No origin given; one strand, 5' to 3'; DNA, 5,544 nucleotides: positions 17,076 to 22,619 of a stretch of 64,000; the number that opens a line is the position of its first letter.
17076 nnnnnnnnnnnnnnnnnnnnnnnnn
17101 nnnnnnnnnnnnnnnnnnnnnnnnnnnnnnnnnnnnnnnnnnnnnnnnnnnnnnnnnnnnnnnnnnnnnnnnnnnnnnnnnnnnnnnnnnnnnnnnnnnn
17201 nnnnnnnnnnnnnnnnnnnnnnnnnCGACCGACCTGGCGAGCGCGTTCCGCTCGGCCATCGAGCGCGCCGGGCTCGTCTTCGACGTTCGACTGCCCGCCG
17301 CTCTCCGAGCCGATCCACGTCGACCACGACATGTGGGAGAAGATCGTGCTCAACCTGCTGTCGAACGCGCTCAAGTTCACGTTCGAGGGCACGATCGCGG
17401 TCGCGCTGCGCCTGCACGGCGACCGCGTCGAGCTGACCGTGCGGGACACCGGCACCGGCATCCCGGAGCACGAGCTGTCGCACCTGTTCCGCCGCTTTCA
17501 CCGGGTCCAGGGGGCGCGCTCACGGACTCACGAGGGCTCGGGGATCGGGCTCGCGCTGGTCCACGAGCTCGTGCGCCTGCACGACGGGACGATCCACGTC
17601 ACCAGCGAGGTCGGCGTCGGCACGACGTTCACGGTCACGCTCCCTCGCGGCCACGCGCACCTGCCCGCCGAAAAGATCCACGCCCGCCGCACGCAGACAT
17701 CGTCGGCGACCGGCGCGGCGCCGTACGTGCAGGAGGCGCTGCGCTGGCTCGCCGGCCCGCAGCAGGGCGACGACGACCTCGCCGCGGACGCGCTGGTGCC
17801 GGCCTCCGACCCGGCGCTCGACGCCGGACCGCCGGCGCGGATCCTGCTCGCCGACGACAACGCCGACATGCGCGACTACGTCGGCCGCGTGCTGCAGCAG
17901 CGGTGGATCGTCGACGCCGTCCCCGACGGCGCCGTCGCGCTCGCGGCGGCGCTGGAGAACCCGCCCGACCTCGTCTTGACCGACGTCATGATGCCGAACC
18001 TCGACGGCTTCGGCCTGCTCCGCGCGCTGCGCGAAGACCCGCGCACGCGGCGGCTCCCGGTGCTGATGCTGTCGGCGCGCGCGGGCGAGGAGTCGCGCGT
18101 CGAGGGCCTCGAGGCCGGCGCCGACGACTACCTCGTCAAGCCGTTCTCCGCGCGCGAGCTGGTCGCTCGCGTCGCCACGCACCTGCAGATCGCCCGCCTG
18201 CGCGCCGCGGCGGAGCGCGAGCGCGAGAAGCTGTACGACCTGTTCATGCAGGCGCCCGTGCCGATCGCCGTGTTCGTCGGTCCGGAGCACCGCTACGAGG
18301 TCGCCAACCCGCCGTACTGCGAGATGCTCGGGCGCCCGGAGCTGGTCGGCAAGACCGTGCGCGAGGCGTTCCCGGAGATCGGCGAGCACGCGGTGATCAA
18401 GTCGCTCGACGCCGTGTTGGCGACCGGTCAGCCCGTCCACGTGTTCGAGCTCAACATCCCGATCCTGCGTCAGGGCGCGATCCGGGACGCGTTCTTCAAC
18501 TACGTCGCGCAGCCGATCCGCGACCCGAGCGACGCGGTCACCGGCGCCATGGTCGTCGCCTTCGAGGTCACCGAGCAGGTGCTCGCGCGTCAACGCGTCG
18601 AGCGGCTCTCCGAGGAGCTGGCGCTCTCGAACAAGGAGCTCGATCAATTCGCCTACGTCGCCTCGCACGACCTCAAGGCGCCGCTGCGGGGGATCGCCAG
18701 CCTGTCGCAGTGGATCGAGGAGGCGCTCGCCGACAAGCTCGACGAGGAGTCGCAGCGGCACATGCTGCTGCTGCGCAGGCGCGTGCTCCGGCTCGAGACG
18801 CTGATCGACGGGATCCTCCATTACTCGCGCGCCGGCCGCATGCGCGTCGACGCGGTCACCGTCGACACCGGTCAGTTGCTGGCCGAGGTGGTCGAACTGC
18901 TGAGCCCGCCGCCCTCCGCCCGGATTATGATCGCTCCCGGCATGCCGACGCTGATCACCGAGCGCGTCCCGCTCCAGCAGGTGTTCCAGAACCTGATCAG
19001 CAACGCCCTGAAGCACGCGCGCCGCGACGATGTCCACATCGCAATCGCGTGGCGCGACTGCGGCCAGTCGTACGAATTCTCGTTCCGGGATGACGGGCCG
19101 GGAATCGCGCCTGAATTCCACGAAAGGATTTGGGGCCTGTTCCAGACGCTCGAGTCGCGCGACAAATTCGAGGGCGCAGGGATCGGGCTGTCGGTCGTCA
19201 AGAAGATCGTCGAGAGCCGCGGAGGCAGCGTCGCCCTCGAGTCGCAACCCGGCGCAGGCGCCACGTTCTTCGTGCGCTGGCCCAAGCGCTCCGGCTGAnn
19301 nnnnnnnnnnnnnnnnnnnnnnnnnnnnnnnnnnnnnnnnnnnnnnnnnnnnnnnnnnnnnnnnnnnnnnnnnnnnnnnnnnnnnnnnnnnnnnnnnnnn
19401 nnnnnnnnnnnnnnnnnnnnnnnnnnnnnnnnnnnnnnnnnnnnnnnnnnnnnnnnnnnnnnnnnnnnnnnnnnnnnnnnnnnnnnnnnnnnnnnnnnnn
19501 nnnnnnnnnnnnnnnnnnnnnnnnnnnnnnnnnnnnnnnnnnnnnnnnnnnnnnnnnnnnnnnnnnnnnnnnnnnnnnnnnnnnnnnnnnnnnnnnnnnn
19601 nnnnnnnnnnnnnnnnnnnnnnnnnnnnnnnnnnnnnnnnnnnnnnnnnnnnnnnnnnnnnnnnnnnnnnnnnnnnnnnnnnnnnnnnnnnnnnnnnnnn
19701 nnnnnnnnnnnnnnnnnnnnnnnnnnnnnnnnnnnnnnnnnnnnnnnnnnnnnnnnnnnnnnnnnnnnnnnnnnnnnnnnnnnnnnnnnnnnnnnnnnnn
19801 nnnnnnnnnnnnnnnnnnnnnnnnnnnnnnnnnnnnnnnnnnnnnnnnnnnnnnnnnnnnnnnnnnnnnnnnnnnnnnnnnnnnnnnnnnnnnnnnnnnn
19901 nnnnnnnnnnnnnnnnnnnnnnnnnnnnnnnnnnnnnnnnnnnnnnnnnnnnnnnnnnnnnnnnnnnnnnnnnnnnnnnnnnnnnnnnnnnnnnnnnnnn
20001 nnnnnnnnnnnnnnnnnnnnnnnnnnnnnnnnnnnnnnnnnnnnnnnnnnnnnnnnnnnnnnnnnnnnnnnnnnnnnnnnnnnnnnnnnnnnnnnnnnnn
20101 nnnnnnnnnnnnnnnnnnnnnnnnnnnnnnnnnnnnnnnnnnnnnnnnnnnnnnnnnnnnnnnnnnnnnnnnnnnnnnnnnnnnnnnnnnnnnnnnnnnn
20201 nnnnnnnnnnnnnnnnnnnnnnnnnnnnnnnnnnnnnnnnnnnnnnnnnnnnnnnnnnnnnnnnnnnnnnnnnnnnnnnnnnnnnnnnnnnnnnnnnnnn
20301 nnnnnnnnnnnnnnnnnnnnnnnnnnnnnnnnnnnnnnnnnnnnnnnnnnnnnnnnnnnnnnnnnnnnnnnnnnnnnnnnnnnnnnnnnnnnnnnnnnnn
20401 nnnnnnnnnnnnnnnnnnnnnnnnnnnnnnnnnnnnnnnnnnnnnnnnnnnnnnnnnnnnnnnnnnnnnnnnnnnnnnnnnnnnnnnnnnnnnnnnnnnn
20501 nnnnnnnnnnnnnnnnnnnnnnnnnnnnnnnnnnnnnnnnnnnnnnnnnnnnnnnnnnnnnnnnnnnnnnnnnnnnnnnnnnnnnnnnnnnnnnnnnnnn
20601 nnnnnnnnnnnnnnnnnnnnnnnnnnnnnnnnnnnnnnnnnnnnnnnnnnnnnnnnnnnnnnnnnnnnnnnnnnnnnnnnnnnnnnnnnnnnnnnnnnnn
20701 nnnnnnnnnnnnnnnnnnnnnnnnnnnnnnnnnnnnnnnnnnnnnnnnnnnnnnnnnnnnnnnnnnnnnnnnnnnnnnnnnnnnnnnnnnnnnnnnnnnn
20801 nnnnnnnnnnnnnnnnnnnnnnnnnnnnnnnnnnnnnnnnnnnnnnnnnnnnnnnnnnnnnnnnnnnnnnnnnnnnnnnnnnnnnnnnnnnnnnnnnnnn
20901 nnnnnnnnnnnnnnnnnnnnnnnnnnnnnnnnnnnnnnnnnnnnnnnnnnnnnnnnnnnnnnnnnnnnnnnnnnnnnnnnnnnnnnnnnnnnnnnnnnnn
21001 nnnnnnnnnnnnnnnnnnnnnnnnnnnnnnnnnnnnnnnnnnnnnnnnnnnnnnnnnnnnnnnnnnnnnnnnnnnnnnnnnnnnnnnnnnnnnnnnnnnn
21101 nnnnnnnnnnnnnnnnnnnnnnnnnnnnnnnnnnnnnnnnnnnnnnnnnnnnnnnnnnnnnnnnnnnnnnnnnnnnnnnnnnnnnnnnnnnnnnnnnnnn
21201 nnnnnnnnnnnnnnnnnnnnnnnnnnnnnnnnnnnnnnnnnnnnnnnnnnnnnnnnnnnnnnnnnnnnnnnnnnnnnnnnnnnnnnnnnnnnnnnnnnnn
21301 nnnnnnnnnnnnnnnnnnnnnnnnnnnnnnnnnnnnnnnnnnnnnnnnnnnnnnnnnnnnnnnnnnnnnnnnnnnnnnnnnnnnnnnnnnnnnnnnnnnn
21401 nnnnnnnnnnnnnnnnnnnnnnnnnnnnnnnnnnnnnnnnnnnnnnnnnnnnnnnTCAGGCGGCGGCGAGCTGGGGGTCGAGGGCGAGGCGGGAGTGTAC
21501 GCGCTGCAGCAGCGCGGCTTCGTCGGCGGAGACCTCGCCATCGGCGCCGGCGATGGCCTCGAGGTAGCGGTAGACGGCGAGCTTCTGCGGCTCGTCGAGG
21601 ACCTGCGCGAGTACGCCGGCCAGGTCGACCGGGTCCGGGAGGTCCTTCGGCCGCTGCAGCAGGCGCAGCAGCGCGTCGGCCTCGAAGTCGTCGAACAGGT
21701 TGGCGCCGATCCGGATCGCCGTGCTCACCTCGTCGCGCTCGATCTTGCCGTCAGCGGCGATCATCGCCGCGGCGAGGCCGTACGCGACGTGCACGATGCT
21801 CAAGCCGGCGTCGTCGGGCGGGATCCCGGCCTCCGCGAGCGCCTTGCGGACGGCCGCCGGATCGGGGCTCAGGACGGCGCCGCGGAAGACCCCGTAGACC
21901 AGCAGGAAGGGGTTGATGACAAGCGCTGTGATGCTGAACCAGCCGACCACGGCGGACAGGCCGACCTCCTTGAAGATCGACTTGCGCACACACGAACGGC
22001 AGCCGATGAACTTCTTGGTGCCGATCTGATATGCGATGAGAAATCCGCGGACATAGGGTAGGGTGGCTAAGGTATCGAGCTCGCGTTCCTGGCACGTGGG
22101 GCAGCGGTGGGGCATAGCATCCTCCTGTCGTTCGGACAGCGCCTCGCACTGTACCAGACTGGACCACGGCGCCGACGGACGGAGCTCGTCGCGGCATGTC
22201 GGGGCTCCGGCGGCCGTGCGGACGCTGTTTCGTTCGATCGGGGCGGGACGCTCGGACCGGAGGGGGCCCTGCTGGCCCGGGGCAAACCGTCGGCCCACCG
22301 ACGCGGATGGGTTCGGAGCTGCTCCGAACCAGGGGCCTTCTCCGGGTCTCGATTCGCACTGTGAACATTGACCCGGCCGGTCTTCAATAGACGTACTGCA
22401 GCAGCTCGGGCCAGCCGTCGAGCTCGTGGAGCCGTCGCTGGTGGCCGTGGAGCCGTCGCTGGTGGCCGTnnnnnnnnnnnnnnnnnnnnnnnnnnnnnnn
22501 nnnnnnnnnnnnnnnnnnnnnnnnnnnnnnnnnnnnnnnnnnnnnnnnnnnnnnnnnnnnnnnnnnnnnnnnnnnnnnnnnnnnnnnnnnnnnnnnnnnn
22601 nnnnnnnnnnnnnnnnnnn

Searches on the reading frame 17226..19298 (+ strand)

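Call 39: search_protein_families(library=pfam, proteins=[window:17226-19298:+], max_evalue=0.001)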
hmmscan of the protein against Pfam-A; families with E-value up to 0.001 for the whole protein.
window:17226-19298:+ (690 aa): 8 families
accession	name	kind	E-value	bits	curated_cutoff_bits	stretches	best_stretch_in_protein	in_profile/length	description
PF02518.31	HATPase_c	-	1.4e-57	193.4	26.4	2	36-141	5-109/111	Histidine kinase-, DNA gyrase B-, and HSP90-like ATPase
PF00072.30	Response_reg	-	1.6e-25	89.9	30.2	1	206-316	1-110/111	Response regulator receiver domain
PF08448.16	PAS_4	-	4.9e-10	40.1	23.1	1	342-452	3-109/110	PAS fold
PF13581.12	HATPase_c_2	-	7.4e-09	36.1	27.4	0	53-119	48-112/127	Histidine kinase-like ATPase domain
PF00512.31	HisKA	-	1.7e-08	34.8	26.9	1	472-536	2-63/66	His Kinase A (phospho-acceptor) domain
PF13589.12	HATPase_c_3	-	6.1e-05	23.5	25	0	38-108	4-76/137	Histidine kinase-, DNA gyrase B-, and HSP90-like ATPase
PF13188.13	PAS_8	-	8.6e-05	22.7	21.8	1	334-390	1-55/65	PAS domain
PF14501.12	HATPase_c_5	-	0.00073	19.8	22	0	582-674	5-91/102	GHKL domain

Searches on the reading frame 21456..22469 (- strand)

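Call 39: search_protein_families(library=pfam, proteins=[window:21456-22469:-], max_evalue=0.001)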
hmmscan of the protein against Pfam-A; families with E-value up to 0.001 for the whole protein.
window:21456-22469:- (337 aa): 1 family
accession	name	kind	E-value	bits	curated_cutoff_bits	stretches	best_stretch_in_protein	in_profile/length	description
PF05099.18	TerB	-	4.7e-12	46.7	24.4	1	231-333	6-111/118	Tellurite resistance protein TerB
